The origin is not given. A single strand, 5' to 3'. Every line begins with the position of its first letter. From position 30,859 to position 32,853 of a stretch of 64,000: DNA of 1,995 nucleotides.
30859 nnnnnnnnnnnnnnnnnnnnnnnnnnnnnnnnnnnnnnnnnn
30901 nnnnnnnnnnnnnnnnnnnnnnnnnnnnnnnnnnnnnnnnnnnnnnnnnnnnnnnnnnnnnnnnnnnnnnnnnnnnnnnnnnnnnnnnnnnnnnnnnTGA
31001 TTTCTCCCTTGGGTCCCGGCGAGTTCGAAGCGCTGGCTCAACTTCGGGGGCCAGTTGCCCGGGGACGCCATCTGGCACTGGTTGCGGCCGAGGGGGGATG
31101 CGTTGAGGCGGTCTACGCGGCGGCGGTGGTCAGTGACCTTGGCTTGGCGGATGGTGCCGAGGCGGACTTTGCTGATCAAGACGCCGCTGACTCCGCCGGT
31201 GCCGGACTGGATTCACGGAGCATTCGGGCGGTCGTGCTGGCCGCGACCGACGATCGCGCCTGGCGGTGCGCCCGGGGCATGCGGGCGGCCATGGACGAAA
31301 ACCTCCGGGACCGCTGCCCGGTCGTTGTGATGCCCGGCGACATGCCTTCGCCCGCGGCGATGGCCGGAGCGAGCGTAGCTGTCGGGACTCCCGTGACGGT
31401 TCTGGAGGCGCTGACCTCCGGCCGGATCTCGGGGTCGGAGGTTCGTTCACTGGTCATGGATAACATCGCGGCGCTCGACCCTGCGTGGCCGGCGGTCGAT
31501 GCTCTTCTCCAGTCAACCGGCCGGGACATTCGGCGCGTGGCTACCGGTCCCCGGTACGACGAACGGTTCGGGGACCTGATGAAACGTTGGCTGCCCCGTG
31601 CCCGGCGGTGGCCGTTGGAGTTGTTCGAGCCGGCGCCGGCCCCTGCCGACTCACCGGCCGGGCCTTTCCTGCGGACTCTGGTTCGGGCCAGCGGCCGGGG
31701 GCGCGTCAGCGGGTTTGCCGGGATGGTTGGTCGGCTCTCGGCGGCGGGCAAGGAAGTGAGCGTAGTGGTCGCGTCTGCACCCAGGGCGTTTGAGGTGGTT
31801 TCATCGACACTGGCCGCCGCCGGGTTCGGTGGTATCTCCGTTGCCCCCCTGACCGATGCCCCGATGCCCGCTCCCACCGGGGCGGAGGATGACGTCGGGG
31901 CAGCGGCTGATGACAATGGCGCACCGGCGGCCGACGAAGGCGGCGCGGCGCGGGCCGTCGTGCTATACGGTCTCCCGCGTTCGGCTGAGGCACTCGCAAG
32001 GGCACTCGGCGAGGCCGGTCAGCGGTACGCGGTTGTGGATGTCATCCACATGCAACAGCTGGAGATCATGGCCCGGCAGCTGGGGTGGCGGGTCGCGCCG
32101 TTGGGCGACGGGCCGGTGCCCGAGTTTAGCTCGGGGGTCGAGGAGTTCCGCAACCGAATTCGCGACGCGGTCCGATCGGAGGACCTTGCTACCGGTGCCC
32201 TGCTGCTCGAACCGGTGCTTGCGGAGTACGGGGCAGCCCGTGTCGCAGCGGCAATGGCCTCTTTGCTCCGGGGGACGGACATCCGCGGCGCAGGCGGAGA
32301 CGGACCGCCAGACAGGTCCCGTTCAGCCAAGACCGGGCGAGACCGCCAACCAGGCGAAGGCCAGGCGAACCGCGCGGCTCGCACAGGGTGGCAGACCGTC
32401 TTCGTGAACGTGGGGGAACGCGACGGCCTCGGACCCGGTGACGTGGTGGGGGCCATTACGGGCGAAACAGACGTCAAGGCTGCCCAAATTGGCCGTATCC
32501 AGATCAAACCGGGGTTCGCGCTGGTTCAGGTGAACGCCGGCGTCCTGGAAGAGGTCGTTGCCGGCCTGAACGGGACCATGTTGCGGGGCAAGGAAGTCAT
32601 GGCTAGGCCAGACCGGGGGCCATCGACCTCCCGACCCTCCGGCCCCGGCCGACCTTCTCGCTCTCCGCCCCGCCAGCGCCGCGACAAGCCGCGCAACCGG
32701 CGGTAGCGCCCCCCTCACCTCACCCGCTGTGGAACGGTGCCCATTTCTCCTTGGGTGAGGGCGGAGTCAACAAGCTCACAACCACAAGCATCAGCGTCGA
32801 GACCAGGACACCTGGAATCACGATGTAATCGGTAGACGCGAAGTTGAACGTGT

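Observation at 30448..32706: Coupled trio: an unknown 89-aa protein, a ubiquitin-like-patterned 96-aa protein, and a catalytically dead DEAD-box homologue that keeps its DbpA RNA-binding domain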

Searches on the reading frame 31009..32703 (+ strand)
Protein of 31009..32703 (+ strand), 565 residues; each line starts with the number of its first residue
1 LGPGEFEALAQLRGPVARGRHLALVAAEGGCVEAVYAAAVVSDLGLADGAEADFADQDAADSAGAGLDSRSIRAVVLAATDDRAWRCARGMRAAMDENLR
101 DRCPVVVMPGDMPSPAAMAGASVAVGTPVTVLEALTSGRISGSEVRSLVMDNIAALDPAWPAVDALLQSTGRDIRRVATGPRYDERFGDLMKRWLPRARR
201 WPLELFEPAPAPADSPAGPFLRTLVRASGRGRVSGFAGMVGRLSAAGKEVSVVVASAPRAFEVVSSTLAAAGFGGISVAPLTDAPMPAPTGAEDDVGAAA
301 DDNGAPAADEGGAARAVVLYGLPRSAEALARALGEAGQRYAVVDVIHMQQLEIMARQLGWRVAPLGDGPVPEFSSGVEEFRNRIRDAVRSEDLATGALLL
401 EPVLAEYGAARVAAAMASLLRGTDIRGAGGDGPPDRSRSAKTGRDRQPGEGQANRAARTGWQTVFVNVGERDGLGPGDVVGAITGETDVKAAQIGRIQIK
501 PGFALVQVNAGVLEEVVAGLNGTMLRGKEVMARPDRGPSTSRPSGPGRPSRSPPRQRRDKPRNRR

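Call 6: search_protein_families(library=pfam, proteins=[window:31009-32703:+], max_evalue=1)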
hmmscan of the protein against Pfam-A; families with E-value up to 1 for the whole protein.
window:31009-32703:+ (565 aa): 2 families
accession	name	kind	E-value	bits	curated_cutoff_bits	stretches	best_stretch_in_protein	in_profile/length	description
PF03880.21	DbpA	-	5.4e-20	71.7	25.6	1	463-533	1-71/72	DbpA RNA binding domain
PF25399.1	DeaD_dimer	-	0.0019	18.7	23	1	377-423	11-59/67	RNA helicase DeaD dimerization domain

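Call 7: search_protein_families(library=ncbifam, proteins=[window:31009-32703:+], max_evalue=1)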
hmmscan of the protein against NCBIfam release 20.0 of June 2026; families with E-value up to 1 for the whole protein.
window:31009-32703:+ (565 aa): 2 families
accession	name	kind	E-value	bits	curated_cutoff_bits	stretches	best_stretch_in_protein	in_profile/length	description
NF008744.0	PRK11776.1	equivalog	6.2e-15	54.7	524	2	453-533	377-457/460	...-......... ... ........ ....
NF008642.0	PRK11634.1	equivalog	1.5e-05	23.6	989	1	439-526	463-550/628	DEAD/DEAH family ATP-dependent RNA helicase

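Call 8: find_homologous_proteins(query=window:31009-32703:+)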
Query window:31009-32703:+ (565 aa): 56 proteins with E <= 0.001 among 8000 candidates.
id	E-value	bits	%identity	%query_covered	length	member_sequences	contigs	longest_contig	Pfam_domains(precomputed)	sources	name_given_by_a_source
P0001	0.0e+0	1205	100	100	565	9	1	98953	PF03880.22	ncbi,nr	ncbi:MAG: DbpA RNA binding domain-containing protein [Gemmatimonadetes bacterium]|nr:DbpA RNA bindin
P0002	8.0e-95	337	41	94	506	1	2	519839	PF03880.22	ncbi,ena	-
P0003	3.0e-84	302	41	95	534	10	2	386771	PF03880.22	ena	-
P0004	4.1e-84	301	42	94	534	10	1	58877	PF03880.22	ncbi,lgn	-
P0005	3.0e-83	298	40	95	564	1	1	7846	PF03880.22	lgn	-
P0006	6.5e-83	297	41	95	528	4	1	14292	PF03880.22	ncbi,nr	ncbi:MAG: hypothetical protein F4X22_15525 [Gemmatimonadales bacterium]|nr:hypothetical protein [Can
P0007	6.9e-83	297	40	95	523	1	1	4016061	PF03880.22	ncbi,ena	-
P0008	1.5e-82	296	41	94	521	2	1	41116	PF03880.22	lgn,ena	-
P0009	1.6e-82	296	42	94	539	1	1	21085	PF03880.22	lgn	-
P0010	1.7e-82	296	40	95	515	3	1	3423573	PF03880.22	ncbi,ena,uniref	ncbi:DbpA RNA binding domain-containing protein [Candidatus Palauibacter irciniicola]|uniref:DbpA RN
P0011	3.8e-82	295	41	95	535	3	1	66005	PF03880.22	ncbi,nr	ncbi:MAG: DbpA RNA binding domain-containing protein [Gemmatimonadetes bacterium]|nr:DbpA RNA bindin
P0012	2.7e-81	292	40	95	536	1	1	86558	PF03880.22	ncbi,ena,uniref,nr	ncbi:MAG: DbpA RNA binding domain-containing protein [Gemmatimonadota bacterium]|uniref:DbpA RNA bin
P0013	3.6e-81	292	40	94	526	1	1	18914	PF03880.22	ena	-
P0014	4.1e-81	291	41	95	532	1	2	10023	PF03880.22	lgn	-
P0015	6.6e-81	291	42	94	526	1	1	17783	PF03880.22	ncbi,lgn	-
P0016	7.3e-81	291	39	94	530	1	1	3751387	PF03880.22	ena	-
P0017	1.0e-80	290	41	94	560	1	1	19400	PF03880.22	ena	-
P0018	1.6e-80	289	38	94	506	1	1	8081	PF03880.22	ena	-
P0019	2.4e-80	289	41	94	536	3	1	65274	PF03880.22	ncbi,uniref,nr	ncbi:DbpA RNA binding domain-containing protein [Candidatus Palauibacter soopunensis]|uniref:DbpA RN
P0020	4.9e-80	288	40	94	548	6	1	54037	PF03880.22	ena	-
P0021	7.0e-80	287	41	94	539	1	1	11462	PF03880.22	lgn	-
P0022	1.3e-79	286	40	95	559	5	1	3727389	PF03880.22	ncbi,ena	-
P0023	1.4e-79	286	40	93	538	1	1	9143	PF03880.22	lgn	-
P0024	1.7e-79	286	41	94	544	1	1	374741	PF03880.22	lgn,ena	-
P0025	1.8e-79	286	41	95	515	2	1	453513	PF03880.22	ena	-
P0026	1.8e-79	286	41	92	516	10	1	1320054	PF03880.22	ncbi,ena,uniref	ncbi:DbpA RNA binding domain-containing protein [Candidatus Palauibacter sp.]|uniref:DbpA RNA bindin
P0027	2.0e-79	286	43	74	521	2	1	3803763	PF03880.22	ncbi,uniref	ncbi:DbpA RNA binding domain-containing protein [Candidatus Palauibacter sp.]|uniref:DbpA RNA bindin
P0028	2.0e-79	286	40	94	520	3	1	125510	PF03880.22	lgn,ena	-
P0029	4.0e-79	285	42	73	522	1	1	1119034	PF03880.22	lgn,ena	-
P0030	4.8e-79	285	41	94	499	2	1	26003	PF03880.22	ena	-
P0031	6.5e-79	284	47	35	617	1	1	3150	PF03880.22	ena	-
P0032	9.9e-79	284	41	73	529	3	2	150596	PF03880.22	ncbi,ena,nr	ncbi:MAG: hypothetical protein F4037_04640 [Gemmatimonadales bacterium]|nr:hypothetical protein [Gem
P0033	1.6e-78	283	40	94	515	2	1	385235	PF03880.22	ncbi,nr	ncbi:MAG: DbpA RNA binding domain-containing protein [Gemmatimonadota bacterium]|nr:DbpA RNA binding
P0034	7.5e-75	271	40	73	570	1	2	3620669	PF03880.22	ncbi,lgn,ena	-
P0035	2.9e-74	269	40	92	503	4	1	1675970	PF03880.22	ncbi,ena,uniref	ncbi:DbpA RNA binding domain-containing protein [Candidatus Palauibacter sp.]|uniref:DbpA RNA bindin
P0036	2.0e-63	233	38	94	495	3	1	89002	PF03880.22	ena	-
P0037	4.9e-63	232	38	94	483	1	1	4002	PF03880.22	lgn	-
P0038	1.1e-62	231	37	92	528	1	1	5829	PF03880.22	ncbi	-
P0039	2.1e-60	223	36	92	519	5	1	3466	PF00270.36,PF03880.22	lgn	-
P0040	2.2e-58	216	33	94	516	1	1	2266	PF03880.22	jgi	jgi:hypothetical protein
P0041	1.6e-57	214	33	94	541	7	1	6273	PF03880.22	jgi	jgi:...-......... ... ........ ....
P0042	2.1e-56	210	33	94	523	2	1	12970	PF00270.36,PF03880.22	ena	-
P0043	5.1e-56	209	34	92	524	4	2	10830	PF03880.22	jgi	jgi:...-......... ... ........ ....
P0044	9.0e-55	204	33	94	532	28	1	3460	PF03880.22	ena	-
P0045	1.2e-54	204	34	92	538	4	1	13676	PF03880.22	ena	-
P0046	1.7e-54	204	33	94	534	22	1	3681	PF00270.36,PF03880.22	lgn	-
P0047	5.9e-53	198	32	94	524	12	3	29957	PF03880.22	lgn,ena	-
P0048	2.0e-51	193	33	94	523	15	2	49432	PF00270.36,PF03880.22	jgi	jgi:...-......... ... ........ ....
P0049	3.5e-50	189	34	74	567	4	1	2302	PF00270.36,PF03880.22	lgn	-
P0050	2.6e-49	186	35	39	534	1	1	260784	PF00270.36,PF03880.22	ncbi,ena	-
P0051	4.4e-47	179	30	92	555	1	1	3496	PF00270.36,PF03880.22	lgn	-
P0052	1.7e-46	177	33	94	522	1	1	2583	PF03880.22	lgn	-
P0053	1.7e-44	171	40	57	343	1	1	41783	PF03880.22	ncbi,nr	ncbi:MAG: hypothetical protein F4164_05460, partial [Gemmatimonadales bacterium]|nr:hypothetical pro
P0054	3.0e-42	163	37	39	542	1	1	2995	PF00270.36,PF03880.22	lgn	-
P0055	3.1e-23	100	28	82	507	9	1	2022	PF00270.36,PF03880.22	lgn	-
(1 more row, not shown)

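Call 10: search_solved_structures(query=A1, max_evalue=0.01, show_alignments=2)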
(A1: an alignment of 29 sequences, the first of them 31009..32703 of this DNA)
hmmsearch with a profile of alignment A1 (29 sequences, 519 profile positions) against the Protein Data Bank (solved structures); distinct sequences matched with E-value up to 0.01: 136 (the best 60 are shown).
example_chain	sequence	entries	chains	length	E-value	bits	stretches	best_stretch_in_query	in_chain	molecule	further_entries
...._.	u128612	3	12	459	4.9e-39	137.7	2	13-275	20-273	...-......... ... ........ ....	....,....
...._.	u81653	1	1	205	3.9e-25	91.9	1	9-190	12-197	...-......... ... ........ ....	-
5ivl_B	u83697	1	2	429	1.6e-22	83.2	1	8-398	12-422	DEAD-box ATP-dependent RNA helicase CshA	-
1hv8_A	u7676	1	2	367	1.9e-21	79.7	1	12-188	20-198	PUTATIVE ATP-DEPENDENT RNA HELICASE MJ0669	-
2gxq_A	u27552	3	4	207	5.6e-19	71.5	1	11-188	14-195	heat resistant RNA dependent ATPase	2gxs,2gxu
4kbf_A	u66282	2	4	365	5.7e-19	71.5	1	11-341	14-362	Heat resistant RNA dependent ATPase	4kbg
3ber_A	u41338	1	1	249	1e-18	70.7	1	11-187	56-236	Probable ATP-dependent RNA helicase DDX47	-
3mwj_A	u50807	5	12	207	2.1e-18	69.7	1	12-188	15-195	Heat resistant RNA dependent ATPase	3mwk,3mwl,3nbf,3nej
1vec_A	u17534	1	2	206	3.8e-18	68.8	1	15-172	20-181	ATP-dependent RNA helicase p54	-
4ct4_B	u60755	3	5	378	1.5e-17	66.9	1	15-172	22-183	PROBABLE ATP-DEPENDENT RNA HELICASE DDX6 | DDX6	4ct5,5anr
1fuu_A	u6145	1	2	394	1.8e-16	63.3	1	16-276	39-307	YEAST INITIATION FACTOR 4A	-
2vso_A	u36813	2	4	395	1.9e-16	63.2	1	16-276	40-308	ATP-DEPENDENT RNA HELICASE EIF4A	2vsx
7dtk_B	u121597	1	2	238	2.2e-16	63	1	16-190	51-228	ATP-dependent RNA helicase cgh-1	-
9if7_L7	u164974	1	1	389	3.3e-16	62.4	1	16-276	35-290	Probable eukaryotic initiation factor 4A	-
1qva_A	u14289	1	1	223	5.7e-16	61.6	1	16-177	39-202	INITIATION FACTOR 4A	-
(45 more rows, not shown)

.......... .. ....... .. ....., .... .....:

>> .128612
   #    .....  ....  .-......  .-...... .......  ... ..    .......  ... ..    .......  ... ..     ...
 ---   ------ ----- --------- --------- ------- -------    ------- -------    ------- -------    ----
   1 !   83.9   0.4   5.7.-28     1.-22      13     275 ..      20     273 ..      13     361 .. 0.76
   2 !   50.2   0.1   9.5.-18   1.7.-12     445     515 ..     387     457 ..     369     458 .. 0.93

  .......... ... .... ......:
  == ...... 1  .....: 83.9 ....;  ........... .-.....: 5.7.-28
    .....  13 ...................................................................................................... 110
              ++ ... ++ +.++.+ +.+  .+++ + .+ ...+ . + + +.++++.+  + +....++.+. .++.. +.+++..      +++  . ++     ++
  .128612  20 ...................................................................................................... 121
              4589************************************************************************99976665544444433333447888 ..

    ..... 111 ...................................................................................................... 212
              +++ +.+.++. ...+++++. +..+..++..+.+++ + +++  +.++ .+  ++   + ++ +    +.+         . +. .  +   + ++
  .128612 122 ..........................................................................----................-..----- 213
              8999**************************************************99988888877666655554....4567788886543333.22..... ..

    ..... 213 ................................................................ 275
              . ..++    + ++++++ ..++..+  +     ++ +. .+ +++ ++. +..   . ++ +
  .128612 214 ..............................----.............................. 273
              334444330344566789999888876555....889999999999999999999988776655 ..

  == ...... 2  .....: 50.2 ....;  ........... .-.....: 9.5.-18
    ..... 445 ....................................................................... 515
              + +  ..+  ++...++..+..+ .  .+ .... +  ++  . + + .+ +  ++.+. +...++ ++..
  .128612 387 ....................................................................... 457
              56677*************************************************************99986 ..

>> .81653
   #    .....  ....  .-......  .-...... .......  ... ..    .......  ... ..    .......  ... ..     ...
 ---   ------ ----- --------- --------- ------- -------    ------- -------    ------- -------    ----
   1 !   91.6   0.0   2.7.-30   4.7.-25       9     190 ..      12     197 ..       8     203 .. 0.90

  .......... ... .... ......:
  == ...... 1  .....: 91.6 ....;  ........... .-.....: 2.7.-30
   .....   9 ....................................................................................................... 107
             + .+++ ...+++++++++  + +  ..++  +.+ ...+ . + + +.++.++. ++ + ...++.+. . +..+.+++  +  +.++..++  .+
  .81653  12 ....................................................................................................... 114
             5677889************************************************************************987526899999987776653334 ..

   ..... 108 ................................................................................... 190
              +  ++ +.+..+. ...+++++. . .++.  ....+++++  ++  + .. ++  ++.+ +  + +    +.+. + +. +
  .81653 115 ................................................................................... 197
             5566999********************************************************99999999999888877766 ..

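Call 12: find_encoding_contigs(protein=P0002, flank=4000, max_places=2)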
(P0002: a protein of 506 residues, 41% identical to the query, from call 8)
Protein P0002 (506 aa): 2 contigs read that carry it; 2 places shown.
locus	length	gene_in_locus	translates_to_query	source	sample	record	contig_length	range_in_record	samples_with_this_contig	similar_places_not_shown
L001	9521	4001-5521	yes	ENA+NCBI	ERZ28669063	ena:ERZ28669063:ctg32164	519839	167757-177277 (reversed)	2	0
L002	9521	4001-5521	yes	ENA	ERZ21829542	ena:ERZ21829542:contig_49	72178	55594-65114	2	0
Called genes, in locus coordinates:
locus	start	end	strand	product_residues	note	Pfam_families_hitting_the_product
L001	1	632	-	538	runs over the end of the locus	PF00389:2-Hacid_dh, PF02826:2-Hacid_dh_C, PF19304:PGDH_inter, PF01842:ACT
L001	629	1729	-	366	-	PF00266:Aminotran_5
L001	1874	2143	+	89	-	-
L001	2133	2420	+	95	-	-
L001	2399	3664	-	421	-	PF01235:Na_Ala_symp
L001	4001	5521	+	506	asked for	PF03880:DbpA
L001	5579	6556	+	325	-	PF07885:Ion_trans_2, PF02254:TrkA_N, PF13460:NAD_binding_10 (faint), PF02080:TrkA_C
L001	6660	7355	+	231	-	-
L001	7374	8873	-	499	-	PF00474:SSF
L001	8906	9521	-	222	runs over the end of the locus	-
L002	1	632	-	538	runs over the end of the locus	PF00389:2-Hacid_dh, PF02826:2-Hacid_dh_C, PF19304:PGDH_inter, PF01842:ACT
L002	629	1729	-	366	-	PF00266:Aminotran_5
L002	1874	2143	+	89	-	-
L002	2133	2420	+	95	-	-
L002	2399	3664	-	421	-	PF01235:Na_Ala_symp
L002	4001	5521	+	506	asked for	PF03880:DbpA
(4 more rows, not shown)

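Call 13: find_encoding_contigs(protein=P0048, flank=4000, max_places=2)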
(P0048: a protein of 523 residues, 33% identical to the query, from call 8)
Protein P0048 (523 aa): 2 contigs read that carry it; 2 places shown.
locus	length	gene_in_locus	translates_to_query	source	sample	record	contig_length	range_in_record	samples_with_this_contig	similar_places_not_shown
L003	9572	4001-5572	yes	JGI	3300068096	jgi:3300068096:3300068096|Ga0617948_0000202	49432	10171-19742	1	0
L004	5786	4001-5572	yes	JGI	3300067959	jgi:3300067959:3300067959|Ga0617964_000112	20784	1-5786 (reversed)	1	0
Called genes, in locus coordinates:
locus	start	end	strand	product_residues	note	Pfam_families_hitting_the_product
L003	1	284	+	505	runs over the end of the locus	PF00899:ThiF, PF00581:Rhodanese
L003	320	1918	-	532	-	PF00389:2-Hacid_dh, PF02826:2-Hacid_dh_C, PF19304:PGDH_inter, PF01842:ACT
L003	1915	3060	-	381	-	PF00266:Aminotran_5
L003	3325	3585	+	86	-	-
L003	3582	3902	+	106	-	-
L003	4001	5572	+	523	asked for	PF00270:DEAD (faint), PF03880:DbpA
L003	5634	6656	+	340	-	PF07885:Ion_trans_2, PF02254:TrkA_N, PF02080:TrkA_C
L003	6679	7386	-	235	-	-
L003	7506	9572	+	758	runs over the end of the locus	PF00403:HMA, PF00122:E1-E2_ATPase, PF00702:Hydrolase, PF08282:Hydrolase_3 (faint)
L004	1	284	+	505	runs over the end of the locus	PF00899:ThiF, PF00581:Rhodanese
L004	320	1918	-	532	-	PF00389:2-Hacid_dh, PF02826:2-Hacid_dh_C, PF19304:PGDH_inter, PF01842:ACT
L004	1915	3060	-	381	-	PF00266:Aminotran_5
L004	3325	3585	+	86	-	-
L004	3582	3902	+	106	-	-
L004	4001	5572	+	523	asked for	PF00270:DEAD (faint), PF03880:DbpA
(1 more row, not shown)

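Call 16: find_related_loci(query=A1, collection=genome_contigs, flank=6000)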
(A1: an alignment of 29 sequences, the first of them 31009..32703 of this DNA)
Query A1 (565 aa) in genome_contigs; peptide patterns used: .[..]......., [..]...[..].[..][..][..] (x = any residue, [..] = any of these).
600 stretches matched a pattern (row limit reached: there are more); 527 encode a relative of the query (tblastn E <= 1e-3); the best 80 are kept; 80 distinct loci.
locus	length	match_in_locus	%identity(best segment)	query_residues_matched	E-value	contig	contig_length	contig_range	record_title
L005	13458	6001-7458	41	16-537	2e-84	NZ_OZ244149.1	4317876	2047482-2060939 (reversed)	MAG: Candidatus Palauibacter sp. isolate 0d4ab03e-7888-48a4-aad6-e62ffb5e22cc chromosome 1, complete sequence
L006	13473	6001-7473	39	7-539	4e-82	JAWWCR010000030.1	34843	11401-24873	MAG: Gemmatimonadota bacterium isolate HN17.bin.15 k141_640282_length_34843_cov_9.7844, whole genome shotgun sequence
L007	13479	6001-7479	37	7-536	3e-79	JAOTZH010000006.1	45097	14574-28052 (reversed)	MAG: Gemmatimonadota bacterium isolate 21_Jan_SF_Bin74 21_Jan_SF_Bin74_scaffold_365_c1, whole genome shotgun sequence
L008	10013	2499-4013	40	7-536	1e-73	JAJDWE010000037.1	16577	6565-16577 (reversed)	MAG: Gemmatimonadetes bacterium isolate jk18x22bins.97 k141_662554, whole genome shotgun sequence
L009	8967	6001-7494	37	7-536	6e-73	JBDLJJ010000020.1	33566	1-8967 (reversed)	MAG: Gemmatimonadota bacterium isolate MAG089 MAG089_20, whole genome shotgun sequence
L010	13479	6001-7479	41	7-537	7e-81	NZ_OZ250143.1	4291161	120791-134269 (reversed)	MAG: Candidatus Palauibacter sp. isolate 48ff9d69-b9c1-46bb-834c-a9f20826d9c9 chromosome 1, complete sequence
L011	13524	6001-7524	40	3-537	3e-71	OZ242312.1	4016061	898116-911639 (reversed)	MAG: Gemmatimonadota bacterium isolate 199b9089-fb52-4512-a5e9-bc908b5c825e genome assembly, chromosome: 1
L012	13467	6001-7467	38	7-536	6e-70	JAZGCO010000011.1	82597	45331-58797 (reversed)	MAG: Gemmatimonadota bacterium isolate SCS3bin.2 SCS3bin.2_11, whole genome shotgun sequence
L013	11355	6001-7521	42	7-537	2e-69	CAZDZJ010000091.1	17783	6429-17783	MAG TPA_asm: uncultured Gemmatimonadota bacterium isolate SRP338948_co1_138 genome assembly, contig: k141_381192, whole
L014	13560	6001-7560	41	3-537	2e-67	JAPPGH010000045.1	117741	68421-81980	MAG: Candidatus Palauibacter rhopaloidicola isolate RHO1_bin_50 NODE_330_length_117741_cov_434.216083, whole genome shot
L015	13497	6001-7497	41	3-537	3e-64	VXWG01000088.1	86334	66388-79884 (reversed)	MAG: Candidatus Palauibacter irciniicola isolate SB0668_bin_12 NODE_122_length_86334_cov_24.526872, whole genome shotgun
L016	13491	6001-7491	38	16-537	5e-63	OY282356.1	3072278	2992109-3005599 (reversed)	MAG: Gemmatimonadota bacterium genome assembly, chromosome: 1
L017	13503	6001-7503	34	6-536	2e-62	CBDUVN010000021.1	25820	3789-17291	MAG TPA_asm: uncultured bacterium isolate SRR21487738_binner123_Refined_62 genome assembly, contig: ERZ25083882.268, who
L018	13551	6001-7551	33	7-536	2e-60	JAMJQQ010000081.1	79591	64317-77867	MAG: Candidatus Carthagonibacter metallireducens isolate Bin_S162_005 Contig_S162_1333295, whole genome shotgun sequence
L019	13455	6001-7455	34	7-536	1e-59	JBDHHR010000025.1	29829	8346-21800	MAG: Gemmatimonadota bacterium isolate M8-62_Bin_238 M8-62_Bin_238_scaffold_4437, whole genome shotgun sequence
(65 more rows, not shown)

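Call 59: search_protein_families(library=padloc, proteins=[window:31009-32703:+], max_evalue=0.01)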
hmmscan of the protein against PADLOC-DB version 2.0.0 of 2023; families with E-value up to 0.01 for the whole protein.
window:31009-32703:+ (565 aa): 0 families
